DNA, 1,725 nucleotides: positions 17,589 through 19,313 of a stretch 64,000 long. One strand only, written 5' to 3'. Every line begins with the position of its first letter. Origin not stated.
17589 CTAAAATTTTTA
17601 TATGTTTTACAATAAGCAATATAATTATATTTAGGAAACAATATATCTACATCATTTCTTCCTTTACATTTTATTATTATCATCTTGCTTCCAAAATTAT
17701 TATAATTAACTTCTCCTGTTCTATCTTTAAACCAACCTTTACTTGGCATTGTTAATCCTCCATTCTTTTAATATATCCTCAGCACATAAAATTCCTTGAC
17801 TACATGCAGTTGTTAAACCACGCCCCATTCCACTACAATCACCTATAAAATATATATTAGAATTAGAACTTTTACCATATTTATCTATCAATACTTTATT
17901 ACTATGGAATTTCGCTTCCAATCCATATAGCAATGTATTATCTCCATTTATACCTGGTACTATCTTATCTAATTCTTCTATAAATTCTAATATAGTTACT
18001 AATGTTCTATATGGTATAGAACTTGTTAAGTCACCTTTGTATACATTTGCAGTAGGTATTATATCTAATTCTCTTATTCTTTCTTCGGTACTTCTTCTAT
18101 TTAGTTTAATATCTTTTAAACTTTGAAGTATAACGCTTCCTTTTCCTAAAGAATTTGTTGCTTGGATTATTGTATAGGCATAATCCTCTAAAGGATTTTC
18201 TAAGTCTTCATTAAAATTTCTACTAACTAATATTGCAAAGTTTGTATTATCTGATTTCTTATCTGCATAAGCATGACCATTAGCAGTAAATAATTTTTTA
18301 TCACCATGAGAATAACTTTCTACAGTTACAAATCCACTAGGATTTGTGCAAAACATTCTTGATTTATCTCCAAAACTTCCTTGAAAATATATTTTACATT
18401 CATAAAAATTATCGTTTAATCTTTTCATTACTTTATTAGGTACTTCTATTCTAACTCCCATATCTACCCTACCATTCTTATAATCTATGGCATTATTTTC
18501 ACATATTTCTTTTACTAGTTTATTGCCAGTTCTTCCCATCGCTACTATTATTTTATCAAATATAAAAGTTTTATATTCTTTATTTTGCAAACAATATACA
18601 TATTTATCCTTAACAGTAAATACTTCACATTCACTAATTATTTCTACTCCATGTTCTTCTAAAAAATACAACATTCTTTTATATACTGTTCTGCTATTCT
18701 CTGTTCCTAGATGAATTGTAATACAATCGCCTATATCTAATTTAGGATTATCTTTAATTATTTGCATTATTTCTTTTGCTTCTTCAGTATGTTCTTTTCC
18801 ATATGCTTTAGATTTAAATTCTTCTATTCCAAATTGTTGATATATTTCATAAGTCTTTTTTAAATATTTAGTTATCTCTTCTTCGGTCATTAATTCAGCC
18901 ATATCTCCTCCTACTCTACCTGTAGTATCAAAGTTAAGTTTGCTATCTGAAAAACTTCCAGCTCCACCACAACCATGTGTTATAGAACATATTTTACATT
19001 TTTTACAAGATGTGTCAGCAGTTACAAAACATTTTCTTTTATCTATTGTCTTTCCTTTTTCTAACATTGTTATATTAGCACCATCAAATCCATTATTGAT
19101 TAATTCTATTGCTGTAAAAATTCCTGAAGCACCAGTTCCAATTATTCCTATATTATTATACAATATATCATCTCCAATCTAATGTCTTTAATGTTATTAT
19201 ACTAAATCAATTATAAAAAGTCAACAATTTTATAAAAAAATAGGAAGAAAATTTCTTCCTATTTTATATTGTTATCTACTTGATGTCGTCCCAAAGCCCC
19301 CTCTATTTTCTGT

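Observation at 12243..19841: Phage-encoded uracil permease embedded in a pyrimidine-salvage cluster (ThyX, dCMP deaminase, dUTPase)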

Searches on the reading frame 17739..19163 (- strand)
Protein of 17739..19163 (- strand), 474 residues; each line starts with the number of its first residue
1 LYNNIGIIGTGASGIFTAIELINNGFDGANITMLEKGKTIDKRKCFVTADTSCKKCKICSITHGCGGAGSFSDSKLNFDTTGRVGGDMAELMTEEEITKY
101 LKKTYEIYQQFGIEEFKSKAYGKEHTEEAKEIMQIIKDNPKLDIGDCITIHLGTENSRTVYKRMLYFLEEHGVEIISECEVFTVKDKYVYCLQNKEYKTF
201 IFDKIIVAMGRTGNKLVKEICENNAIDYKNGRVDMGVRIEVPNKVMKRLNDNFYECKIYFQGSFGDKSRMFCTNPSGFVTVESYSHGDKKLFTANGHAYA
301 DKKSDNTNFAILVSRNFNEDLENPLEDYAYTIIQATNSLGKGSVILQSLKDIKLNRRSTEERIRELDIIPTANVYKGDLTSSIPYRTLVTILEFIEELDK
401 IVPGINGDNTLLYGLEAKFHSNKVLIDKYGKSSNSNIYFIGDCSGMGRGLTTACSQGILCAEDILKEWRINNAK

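Call 3: search_protein_families(library=pfam, proteins=[window:17739-19163:-], max_evalue=0.01)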
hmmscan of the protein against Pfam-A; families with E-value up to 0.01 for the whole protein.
window:17739-19163:- (474 aa): 4 families
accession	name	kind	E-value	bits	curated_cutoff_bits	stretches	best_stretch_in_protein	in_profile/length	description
PF07992.20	Pyr_redox_2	-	4.8e-12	46.3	26.1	2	159-235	184-261/291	Pyridine nucleotide-disulphide oxidoreductase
PF21688.3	FAD-depend_C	-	2.8e-06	28.1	27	1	269-418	47-196/197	FAD-dependent protein, C-terminal domain-like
PF03486.20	HI0933_like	-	1.3e-05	25.2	50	0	5-45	3-39/244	HI0933-like protein Rossmann domain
PF01266.30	DAO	-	5.8e-05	23.2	27.9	0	5-38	2-32/353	FAD dependent oxidoreductase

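Call 4: search_protein_families(library=ncbifam, proteins=[window:17739-19163:-], max_evalue=0.01)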
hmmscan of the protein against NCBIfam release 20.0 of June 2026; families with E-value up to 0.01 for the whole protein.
window:17739-19163:- (474 aa): 9 families
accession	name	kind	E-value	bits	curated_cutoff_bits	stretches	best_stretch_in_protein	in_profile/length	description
TIGR01350.1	lipoamide_DH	equivalog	3.7e-09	35.8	408.8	1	411-467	275-332/461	dihydrolipoyl dehydrogenase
TIGR00275.1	TIGR00275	subfamily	1.8e-06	27.1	183.8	1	7-57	3-49/401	aminoacetone oxidase family FAD-binding enzyme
NF004945.0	PRK06292.2-3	equivalog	1.1e-05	24.5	494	0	160-215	214-269/457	dihydrolipoyl dehydrogenase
TIGR02053.1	MerA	equivalog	6e-05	22.2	454.45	0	421-466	284-330/465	mercury(II) reductase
NF042949.2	3PPDioc_HcaD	equivalog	0.00052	18.9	450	0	4-33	3-31/386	3-phenylpropionate/cinnamic acid dioxygenase ferredoxin--NAD(+) reductase subunit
NF041087.1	bile_acid_BaiCD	equivalog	0.0018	16.5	825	0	167-228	553-616/642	bile acid Fe-S flavoenzyme BaiCD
NF045599.1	bili_reduct_long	exception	0.002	16.4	750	1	152-222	539-610/641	bilirubin reductase, long form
NF010311.1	PRK13748.1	subfamily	0.003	16.5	600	0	421-450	381-410/560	mercury(II) reductase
NF005572.0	PRK07251.1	equivalog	0.0094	14.7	537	0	166-227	206-266/438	FAD-containing oxidoreductase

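Call 9: search_protein_families(library=phrogs, proteins=[window:17739-19163:-], max_evalue=0.001)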
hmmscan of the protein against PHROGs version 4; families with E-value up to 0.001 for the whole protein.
window:17739-19163:- (474 aa): 1 family
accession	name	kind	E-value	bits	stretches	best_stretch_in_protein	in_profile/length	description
phrog_12409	-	other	1.9e-08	34.7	1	8-338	6-328/422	dehydrogenase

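Call 31: search_solved_structures(query=window:17739-19163:-, max_evalue=0.01, show_alignments=1)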
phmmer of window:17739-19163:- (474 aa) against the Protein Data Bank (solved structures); distinct sequences matched with E-value up to 0.01: 1.
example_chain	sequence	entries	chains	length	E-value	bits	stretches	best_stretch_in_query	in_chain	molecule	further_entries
3nlc_A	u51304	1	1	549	1.2e-06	30.7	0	268-466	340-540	Uncharacterized protein VP0956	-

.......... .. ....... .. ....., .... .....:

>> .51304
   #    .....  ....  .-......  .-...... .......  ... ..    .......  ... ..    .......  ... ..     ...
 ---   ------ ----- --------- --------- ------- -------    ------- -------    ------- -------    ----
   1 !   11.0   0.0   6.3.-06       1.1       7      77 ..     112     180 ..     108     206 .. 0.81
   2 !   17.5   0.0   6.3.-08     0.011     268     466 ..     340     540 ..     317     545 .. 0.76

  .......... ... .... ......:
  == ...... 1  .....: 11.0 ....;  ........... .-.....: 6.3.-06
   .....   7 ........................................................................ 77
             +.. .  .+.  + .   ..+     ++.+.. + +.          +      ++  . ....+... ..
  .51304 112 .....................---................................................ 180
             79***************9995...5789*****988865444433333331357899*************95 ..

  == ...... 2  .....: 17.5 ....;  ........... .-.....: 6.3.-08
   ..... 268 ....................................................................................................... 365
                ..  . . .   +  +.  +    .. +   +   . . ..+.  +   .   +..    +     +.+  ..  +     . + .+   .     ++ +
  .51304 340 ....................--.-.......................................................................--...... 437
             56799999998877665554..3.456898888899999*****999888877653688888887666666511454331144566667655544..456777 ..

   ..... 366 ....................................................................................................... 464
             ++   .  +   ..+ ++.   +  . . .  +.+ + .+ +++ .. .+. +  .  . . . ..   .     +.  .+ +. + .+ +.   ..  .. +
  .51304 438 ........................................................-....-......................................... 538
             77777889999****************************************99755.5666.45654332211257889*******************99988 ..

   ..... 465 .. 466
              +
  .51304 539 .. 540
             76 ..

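Call 32: find_homologous_proteins(query=window:17739-19163:-, max_evalue=1e-10)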
Query window:17739-19163:- (474 aa): 4778 proteins with E <= 1e-10 among 8000 candidates; the best 120 are listed.
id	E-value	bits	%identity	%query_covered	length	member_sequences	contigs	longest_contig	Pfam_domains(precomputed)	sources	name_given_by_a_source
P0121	0.0e+0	1048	99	98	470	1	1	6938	PF01266.31,PF07992.21,PF21688.4,PF03486.21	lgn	-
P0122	0.0e+0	1045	99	98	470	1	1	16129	PF01266.31,PF07992.21,PF21688.4,PF03486.21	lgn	-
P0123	0.0e+0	1042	97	100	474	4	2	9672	PF01266.31,PF07992.21,PF21688.4,PF03486.21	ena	-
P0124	0.0e+0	1042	99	98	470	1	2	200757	PF01266.31,PF07992.21,PF21688.4,PF03486.21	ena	-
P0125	0.0e+0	1041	98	98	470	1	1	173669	PF01266.31,PF07992.21,PF21688.4,PF03486.21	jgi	jgi:uncharacterized FAD-dependent dehydrogenase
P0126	0.0e+0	1030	97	98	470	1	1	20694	PF07992.21,PF21688.4,PF03486.21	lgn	-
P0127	0.0e+0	1030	97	98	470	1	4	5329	PF07992.21,PF21688.4,PF03486.21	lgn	-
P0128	0.0e+0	1029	97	98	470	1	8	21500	PF07992.21,PF21688.4,PF03486.21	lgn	-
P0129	0.0e+0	1027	96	99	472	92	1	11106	PF01266.31,PF07992.21,PF21688.4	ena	-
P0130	0.0e+0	1023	95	100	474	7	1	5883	PF07992.21,PF21688.4,PF03486.21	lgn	-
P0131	0.0e+0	1013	94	100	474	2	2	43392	PF01266.31,PF07992.21,PF21688.4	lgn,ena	-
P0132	2.1e-297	1004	95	98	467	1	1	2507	PF01266.31,PF07992.21,PF21688.4,PF03486.21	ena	-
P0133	4.7e-297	1003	95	98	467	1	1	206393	PF01266.31,PF07992.21,PF21688.4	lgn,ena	-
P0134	1.9e-296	1001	95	98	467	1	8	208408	PF01266.31,PF07992.21,PF21688.4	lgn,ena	-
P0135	3.6e-296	1000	95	98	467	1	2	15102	PF01266.31,PF07992.21,PF21688.4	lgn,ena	-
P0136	4.3e-296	1000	95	98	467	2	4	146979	PF01266.31,PF07992.21,PF21688.4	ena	-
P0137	1.6e-294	995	94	98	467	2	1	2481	PF01266.31,PF07992.21,PF21688.4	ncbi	-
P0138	2.7e-275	931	88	98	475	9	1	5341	PF07992.21,PF21688.4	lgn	-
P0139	1.6e-266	902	85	97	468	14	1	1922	PF01266.31,PF07992.21,PF21688.4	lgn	-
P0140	4.0e-260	881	83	100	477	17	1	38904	PF01266.31,PF07992.21,PF21688.4,PF03486.21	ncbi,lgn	-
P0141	1.7e-237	807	77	97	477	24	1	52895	PF07992.21,PF21688.4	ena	-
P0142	7.6e-234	795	75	97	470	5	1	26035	PF01266.31,PF07992.21,PF21688.4,PF03486.21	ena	-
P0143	4.0e-233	792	73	97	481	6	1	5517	PF07992.21,PF21688.4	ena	-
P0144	7.1e-232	788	75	97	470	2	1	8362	PF01266.31,PF07992.21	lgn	-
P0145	7.4e-231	785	74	97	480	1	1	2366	PF07992.21,PF21688.4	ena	-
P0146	3.8e-230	782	74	98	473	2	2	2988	PF01266.31,PF07992.21,PF21688.4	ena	-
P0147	5.2e-230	782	74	97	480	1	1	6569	PF07992.21,PF21688.4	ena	-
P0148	6.6e-230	782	73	97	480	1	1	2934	PF07992.21,PF21688.4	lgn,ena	-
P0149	7.5e-230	781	73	97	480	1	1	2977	PF07992.21,PF21688.4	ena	-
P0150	1.4e-229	781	73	97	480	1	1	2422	PF07992.21,PF21688.4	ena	-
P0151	1.7e-229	780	73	97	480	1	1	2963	PF07992.21,PF21688.4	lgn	-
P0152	3.0e-229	779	73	97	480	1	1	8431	PF07992.21,PF21688.4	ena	-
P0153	3.1e-229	779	74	97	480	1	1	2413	PF07992.21,PF21688.4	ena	-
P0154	3.4e-229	779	74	97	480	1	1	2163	PF07992.21,PF21688.4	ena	-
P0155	3.5e-229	779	73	97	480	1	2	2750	PF07992.21,PF21688.4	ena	-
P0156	3.6e-229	779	73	97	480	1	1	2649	PF07992.21,PF21688.4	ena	-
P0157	3.8e-229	779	73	97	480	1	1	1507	PF07992.21,PF21688.4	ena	-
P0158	6.4e-229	778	73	97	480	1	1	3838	PF07992.21,PF21688.4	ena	-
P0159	1.6e-228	777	73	97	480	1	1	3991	PF07992.21,PF21688.4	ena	-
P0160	2.8e-228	776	73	97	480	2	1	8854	PF07992.21,PF21688.4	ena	-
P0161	4.6e-228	775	73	97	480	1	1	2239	PF07992.21,PF21688.4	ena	-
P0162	5.8e-228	775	73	97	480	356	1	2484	PF07992.21,PF21688.4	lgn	-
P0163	7.2e-228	775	74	97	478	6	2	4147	PF07992.21,PF21688.4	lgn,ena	-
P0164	2.9e-227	773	73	97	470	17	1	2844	PF01266.31,PF07992.21,PF21688.4,PF03486.21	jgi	jgi:uncharacterized FAD-dependent dehydrogenase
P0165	1.1e-226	771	73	97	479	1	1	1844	PF01266.31,PF07992.21,PF21688.4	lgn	-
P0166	2.0e-226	770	72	97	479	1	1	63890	PF07992.21,PF21688.4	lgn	-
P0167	1.2e-225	768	72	98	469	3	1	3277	PF01266.31,PF07992.21,PF21688.4,PF13738.13,PF03486.21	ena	-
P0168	2.6e-225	766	73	98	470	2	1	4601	PF01266.31,PF07992.21,PF21688.4,PF13738.13,PF03486.21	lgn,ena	-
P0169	3.0e-225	766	74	97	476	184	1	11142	PF07992.21,PF21688.4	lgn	-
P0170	3.2e-225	766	76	93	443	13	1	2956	PF07992.21,PF21688.4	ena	-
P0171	1.3e-224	764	72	98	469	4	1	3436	PF01266.31,PF07992.21,PF21688.4,PF13738.13,PF03486.21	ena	-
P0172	2.6e-223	760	73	98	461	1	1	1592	PF07992.21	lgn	-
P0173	1.4e-222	757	72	99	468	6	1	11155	PF01266.31,PF07992.21,PF21688.4,PF13738.13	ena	-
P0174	1.0e-221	755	71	99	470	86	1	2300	PF01266.31,PF07992.21,PF21688.4,PF13738.13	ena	-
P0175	1.1e-221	754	71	98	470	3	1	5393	PF07992.21,PF21688.4,PF13738.13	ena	-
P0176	1.3e-221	754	71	99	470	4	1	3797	PF01266.31,PF07992.21,PF21688.4,PF13738.13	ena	-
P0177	1.6e-221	754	72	97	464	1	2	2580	PF01266.31,PF07992.21,PF21688.4,PF03486.21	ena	-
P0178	1.7e-221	754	73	97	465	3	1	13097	PF07992.21,PF21688.4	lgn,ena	-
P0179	1.8e-220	750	72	97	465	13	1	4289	PF07992.21,PF21688.4,PF13738.13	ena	-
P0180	5.5e-220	749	72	97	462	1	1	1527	PF07992.21,PF21688.4,PF13738.13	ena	-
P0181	6.8e-220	749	71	98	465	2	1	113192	PF07992.21,PF21688.4,PF13738.13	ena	-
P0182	7.3e-220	748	72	98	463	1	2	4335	PF01266.31,PF07992.21,PF21688.4,PF13738.13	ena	-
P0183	2.1e-219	747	73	97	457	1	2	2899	PF01266.31,PF07992.21,PF21688.4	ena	-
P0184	3.1e-219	746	72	98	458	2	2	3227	PF01266.31,PF07992.21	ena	-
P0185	3.4e-219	746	73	97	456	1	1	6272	PF01266.31,PF07992.21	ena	-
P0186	6.1e-219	745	71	97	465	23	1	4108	PF01266.31,PF07992.21,PF21688.4,PF13738.13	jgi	jgi:uncharacterized FAD-dependent dehydrogenase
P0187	2.4e-218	743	71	97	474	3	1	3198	PF01266.31,PF07992.21,PF21688.4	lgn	-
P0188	1.2e-217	741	72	97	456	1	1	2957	PF01266.31,PF07992.21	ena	-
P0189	5.7e-217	739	71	99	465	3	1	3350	PF01266.31,PF07992.21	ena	-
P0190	2.6e-215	733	70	97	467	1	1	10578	PF01266.31,PF07992.21,PF13738.13,PF13454.13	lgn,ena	-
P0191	2.7e-215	733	73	92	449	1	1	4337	PF07992.21,PF21688.4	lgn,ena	-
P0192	4.0e-215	733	72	97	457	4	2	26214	PF01266.31,PF07992.21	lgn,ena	-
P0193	4.9e-215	733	71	97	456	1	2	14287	PF01266.31,PF07992.21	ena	-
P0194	5.9e-215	732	70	97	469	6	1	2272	PF01266.31,PF07992.21,PF13738.13,PF13454.13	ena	-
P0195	1.1e-214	731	71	97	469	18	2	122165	PF01266.31,PF07992.21,PF13738.13,PF03486.21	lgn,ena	-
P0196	1.9e-214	731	70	97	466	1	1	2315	PF07992.21,PF21688.4,PF03486.21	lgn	-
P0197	4.5e-213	726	69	98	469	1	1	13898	PF01266.31,PF00890.31,PF07992.21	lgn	-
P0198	5.4e-212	723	68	97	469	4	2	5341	PF01266.31,PF07992.21,PF13738.13,PF03486.21,PF13454.13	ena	-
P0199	1.5e-211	721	73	92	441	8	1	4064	PF07992.21,PF21688.4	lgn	-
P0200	3.0e-210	717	69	97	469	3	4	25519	PF01266.31,PF07992.21,PF13738.13,PF03486.21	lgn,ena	-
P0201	9.9e-210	715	69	95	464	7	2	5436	PF01266.31,PF07992.21,PF21688.4,PF13738.13,PF03486.21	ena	-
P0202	3.0e-209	713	72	92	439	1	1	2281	PF07992.21,PF21688.4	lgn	-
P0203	1.2e-208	711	68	98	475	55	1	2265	PF01266.31,PF07992.21,PF13738.13,PF03486.21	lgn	-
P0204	2.8e-208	710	69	98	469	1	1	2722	PF01266.31,PF07992.21,PF13738.13,PF03486.21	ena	-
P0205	4.3e-208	710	68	97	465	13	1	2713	PF07992.21,PF21688.4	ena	-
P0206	9.3e-208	709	67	97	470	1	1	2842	PF01266.31,PF07992.21,PF03486.21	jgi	jgi:uncharacterized FAD-dependent dehydrogenase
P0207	2.9e-207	707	68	97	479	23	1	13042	PF01266.31,PF07992.21,PF21688.4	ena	-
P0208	2.2e-206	704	68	97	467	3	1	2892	PF01266.31,PF07992.21,PF03486.21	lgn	-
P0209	2.6e-206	704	67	98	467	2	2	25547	PF01266.31,PF07992.21,PF21688.4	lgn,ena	-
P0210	3.7e-206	703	69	98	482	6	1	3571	PF01266.31,PF07992.21,PF03486.21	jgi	jgi:uncharacterized FAD-dependent dehydrogenase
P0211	4.0e-206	703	66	98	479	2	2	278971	PF01266.31,PF07992.21,PF21688.4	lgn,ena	-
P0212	5.3e-206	703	67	97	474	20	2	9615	PF01266.31,PF07992.21,PF13738.13,PF03486.21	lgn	-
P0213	6.5e-206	702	67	97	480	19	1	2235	PF07992.21,PF21688.4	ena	-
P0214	1.6e-205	701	68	98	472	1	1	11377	PF01266.31,PF07992.21,PF21688.4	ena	-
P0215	3.1e-205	700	68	98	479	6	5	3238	PF07992.21,PF21688.4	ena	-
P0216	6.3e-205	699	66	98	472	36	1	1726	PF01266.31,PF07992.21,PF21688.4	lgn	-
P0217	3.1e-204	697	66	98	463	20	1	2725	PF01266.31,PF07992.21,PF21688.4,PF13738.13,PF03486.21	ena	-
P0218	3.3e-204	697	67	98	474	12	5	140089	PF01266.31,PF07992.21,PF21688.4,PF13738.13,PF03486.21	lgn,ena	-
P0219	4.4e-204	696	67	98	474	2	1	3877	PF01266.31,PF07992.21,PF21688.4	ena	-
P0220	7.3e-204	696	66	97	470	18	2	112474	PF01266.31,PF07992.21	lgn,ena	-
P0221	1.1e-203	695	67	97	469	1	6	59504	PF01266.31,PF07992.21,PF13738.13,PF03486.21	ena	-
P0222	3.8e-203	693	66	98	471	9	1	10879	PF07992.21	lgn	-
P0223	6.6e-203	693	66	97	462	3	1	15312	PF01266.31,PF07992.21,PF21688.4,PF03486.21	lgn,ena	-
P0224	6.9e-203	692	67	98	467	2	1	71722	PF01266.31,PF07992.21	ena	-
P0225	8.5e-203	692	67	98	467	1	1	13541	PF01266.31,PF07992.21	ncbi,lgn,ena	-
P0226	1.6e-202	691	66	97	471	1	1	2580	PF07992.21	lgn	-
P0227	2.3e-202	691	67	98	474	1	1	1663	PF01266.31,PF07992.21,PF21688.4,PF13738.13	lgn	-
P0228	2.8e-202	690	66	98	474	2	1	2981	PF01266.31,PF07992.21,PF21688.4,PF13738.13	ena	-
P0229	8.1e-201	686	67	98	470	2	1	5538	PF01266.31,PF07992.21,PF21688.4,PF13738.13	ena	-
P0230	1.3e-200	685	65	97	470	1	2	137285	PF07992.21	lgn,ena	-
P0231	1.8e-200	685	67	98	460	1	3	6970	PF07992.21,PF21688.4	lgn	-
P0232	2.2e-200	684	67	98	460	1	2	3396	PF01266.31,PF07992.21,PF21688.4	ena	-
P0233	2.8e-200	684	67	98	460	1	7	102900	PF01266.31,PF07992.21,PF21688.4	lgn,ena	-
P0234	1.0e-199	682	67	98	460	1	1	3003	PF01266.31,PF07992.21,PF21688.4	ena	-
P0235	3.4e-199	680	67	98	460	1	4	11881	PF01266.31,PF07992.21,PF21688.4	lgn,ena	-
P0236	1.7e-198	678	65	97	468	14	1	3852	PF01266.31,PF00890.31,PF07992.21,PF03486.21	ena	-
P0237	7.6e-198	676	64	97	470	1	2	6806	PF07992.21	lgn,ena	-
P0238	1.1e-197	675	66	98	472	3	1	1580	PF01266.31,PF07992.21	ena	-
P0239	1.2e-196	672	67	92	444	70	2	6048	PF07992.21,PF21688.4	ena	-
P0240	7.9e-194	663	62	98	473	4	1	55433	PF01266.31,PF07992.21,PF13738.13,PF03486.21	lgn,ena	-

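Call 36: search_dna_similar(query=window:17739-19163:-, collection=phages, mode=protein, max_rows=25)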
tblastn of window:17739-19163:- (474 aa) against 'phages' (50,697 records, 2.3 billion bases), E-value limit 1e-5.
Records with a match: 49; places in all: 49; records where one place covers at least 80% of the query: 49.
Best place of each record, by identity: <60% 49.
By first word of the organism name: Campylobacter 37; Bacteriophage 12.
By host as written in the record: Campylobacter jejuni NCTC12662 15; - 12; Campylobacter jejuni 11; Campylobacter jejuni NCTC12658 3; Campylobacter jejuni subsp. jejuni 3; Campylobacter jejuni NCTC 11168 2; Campylobacter jejuni 1447 1; Campylobacter jejuni LBA65 1; and 1 more.
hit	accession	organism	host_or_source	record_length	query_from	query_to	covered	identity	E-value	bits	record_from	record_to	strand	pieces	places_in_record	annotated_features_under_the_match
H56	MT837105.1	Bacteriophage sp.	human fecal samples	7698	4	466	98%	41.7%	2e-89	303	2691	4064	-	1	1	record has no annotation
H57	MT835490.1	Bacteriophage sp.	human fecal samples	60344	3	467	98%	38.5%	1e-81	281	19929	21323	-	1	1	record has no annotation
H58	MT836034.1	Bacteriophage sp.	human fecal samples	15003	1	466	98%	37.1%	6e-71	250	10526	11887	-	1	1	record has no annotation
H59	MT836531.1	Bacteriophage sp.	human fecal samples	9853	4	466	98%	37.0%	2e-85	292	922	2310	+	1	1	record has no annotation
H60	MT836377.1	Bacteriophage sp.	human fecal samples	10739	7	465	97%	37.1%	1e-76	266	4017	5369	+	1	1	record has no annotation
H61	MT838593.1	Bacteriophage sp.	human fecal samples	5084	7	464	97%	36.1%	1e-72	255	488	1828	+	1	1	record has no annotation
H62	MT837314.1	Bacteriophage sp.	human fecal samples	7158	16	466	95%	36.4%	4e-69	244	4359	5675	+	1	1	record has no annotation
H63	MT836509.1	Bacteriophage sp.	human fecal samples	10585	7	464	97%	35.4%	1e-66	238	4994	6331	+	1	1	record has no annotation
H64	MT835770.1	Bacteriophage sp.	human fecal samples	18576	52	466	88%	36.1%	2e-64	231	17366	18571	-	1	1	record has no annotation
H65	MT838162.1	Bacteriophage sp.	human fecal samples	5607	31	468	92%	33.1%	4e-64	230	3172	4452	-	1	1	record has no annotation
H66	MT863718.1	Campylobacter phage F355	Campylobacter jejuni NCTC12662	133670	8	458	95%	27.5%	4e-10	69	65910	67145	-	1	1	putative NAD/FAD utilizing dehydrogenase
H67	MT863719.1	Campylobacter phage F356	Campylobacter jejuni NCTC12662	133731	8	458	95%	27.5%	4e-10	69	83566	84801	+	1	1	putative NAD/FAD utilizing dehydrogenase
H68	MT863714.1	Campylobacter phage F207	Campylobacter jejuni NCTC12662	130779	8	458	95%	27.5%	5e-10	68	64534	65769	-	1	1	putative NAD/FAD utilizing dehydrogenase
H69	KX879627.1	Campylobacter phage vB_CjeM_Los1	Campylobacter jejuni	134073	8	458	95%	27.3%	4e-11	72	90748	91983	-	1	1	putative NAD(FAD) utilizing dehydrogenase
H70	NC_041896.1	Campylobacter phage vB_CjeM_Los1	Campylobacter jejuni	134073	8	458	95%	27.3%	4e-11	72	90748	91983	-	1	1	dehydrogenase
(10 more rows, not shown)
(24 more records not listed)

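Call 51: find_encoding_contigs(protein=P0211, flank=8000, max_places=2)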
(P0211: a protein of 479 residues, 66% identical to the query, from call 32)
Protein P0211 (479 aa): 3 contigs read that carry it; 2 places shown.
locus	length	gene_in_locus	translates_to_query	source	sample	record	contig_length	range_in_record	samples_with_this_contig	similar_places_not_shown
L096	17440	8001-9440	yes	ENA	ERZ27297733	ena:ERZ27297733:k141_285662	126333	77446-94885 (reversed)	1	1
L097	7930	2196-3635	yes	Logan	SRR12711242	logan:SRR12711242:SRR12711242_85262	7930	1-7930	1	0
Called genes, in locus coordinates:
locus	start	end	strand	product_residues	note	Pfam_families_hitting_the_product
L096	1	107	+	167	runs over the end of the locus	PF06866:DUF1256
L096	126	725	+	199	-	-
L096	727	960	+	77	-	-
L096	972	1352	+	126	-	-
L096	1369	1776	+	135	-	-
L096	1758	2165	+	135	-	-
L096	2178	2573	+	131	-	-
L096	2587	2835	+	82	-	-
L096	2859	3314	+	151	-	-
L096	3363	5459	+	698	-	PF14284:PcfJ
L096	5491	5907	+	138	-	-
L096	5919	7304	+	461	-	PF02446:Glyco_hydro_77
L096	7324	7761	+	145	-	-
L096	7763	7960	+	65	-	-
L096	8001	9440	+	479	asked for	PF01266:DAO (faint), PF07992:Pyr_redox_2 (faint), PF21688:FAD-depend_C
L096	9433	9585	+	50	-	-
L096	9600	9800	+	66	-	-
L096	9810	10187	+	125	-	-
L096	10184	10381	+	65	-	-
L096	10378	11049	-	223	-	-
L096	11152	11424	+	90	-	-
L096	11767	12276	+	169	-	-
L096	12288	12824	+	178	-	PF12850:Metallophos_2 (weak)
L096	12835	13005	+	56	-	-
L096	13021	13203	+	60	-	-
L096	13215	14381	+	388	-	PF05496:RuvB_N (faint), PF00004:AAA, PF17862:AAA_lid_3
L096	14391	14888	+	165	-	-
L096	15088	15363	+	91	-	-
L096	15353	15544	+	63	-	-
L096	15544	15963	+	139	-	-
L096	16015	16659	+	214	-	-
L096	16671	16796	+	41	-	-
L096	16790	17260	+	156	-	-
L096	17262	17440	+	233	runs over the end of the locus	-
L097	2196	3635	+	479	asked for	PF01266:DAO (faint), PF07992:Pyr_redox_2 (faint), PF21688:FAD-depend_C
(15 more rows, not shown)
